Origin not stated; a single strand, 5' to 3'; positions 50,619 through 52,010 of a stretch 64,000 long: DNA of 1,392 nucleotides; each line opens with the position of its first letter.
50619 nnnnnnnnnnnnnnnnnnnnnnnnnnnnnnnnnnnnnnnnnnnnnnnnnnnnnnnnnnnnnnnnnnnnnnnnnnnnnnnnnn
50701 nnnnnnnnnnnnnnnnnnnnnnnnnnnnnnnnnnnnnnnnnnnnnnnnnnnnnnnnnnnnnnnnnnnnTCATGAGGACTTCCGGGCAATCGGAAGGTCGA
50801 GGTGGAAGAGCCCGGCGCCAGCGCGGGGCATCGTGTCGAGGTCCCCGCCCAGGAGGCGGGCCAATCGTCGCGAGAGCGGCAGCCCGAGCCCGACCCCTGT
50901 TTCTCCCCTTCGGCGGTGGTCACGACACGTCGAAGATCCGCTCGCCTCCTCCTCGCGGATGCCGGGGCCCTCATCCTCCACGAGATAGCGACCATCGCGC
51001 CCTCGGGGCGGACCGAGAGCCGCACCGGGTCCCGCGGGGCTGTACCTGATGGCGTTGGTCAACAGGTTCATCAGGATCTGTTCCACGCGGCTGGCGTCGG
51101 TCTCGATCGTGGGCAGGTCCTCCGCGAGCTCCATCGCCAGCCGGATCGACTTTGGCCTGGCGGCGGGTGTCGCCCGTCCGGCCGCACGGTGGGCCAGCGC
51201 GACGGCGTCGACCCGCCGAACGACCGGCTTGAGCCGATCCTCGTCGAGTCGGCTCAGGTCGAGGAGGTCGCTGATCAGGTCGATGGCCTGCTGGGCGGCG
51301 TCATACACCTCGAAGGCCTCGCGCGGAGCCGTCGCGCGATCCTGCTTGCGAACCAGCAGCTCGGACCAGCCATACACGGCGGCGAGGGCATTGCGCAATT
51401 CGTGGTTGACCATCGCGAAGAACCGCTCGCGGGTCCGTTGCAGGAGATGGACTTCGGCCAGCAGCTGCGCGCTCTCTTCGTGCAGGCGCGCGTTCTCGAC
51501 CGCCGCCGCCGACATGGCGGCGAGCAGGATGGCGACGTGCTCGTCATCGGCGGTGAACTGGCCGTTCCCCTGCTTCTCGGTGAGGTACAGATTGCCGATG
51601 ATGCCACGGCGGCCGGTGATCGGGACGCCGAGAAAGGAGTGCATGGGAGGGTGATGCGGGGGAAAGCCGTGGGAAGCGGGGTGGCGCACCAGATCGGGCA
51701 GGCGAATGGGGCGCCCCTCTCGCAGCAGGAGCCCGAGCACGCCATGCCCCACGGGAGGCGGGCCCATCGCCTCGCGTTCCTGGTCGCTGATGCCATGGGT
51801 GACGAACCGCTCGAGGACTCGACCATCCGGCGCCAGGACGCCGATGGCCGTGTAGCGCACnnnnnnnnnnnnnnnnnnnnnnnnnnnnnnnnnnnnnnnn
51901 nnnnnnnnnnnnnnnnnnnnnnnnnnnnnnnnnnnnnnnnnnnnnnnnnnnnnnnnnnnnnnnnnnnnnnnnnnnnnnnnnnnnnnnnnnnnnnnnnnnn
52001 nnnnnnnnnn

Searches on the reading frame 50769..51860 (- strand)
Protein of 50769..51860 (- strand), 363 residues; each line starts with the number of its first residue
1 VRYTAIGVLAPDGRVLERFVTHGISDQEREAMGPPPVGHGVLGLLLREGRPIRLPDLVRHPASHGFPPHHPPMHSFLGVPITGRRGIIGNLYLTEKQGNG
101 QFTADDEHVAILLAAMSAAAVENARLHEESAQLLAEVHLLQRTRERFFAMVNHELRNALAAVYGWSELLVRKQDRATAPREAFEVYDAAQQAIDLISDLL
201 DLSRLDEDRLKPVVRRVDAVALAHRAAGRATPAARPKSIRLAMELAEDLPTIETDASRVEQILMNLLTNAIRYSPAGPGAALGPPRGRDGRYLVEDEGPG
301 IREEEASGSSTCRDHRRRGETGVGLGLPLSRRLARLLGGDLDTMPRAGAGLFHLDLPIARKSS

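Call 60: search_protein_families(library=pfam, proteins=[window:50769-51860:-])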
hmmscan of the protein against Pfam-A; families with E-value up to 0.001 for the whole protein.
window:50769-51860:- (363 aa): 4 families
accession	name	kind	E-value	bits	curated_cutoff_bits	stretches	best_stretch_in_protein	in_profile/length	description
PF02518.31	HATPase_c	-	1.9e-14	54.5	26.4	1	255-356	2-107/111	Histidine kinase-, DNA gyrase B-, and HSP90-like ATPase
PF00512.31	HisKA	-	3.7e-14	53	26.9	1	144-207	2-65/66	His Kinase A (phospho-acceptor) domain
PF13185.12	GAF_2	-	3.4e-13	50.4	28.6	1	6-122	25-136/136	GAF domain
PF01590.32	GAF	-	2e-10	41.8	22.4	1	11-120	29-132/133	GAF domain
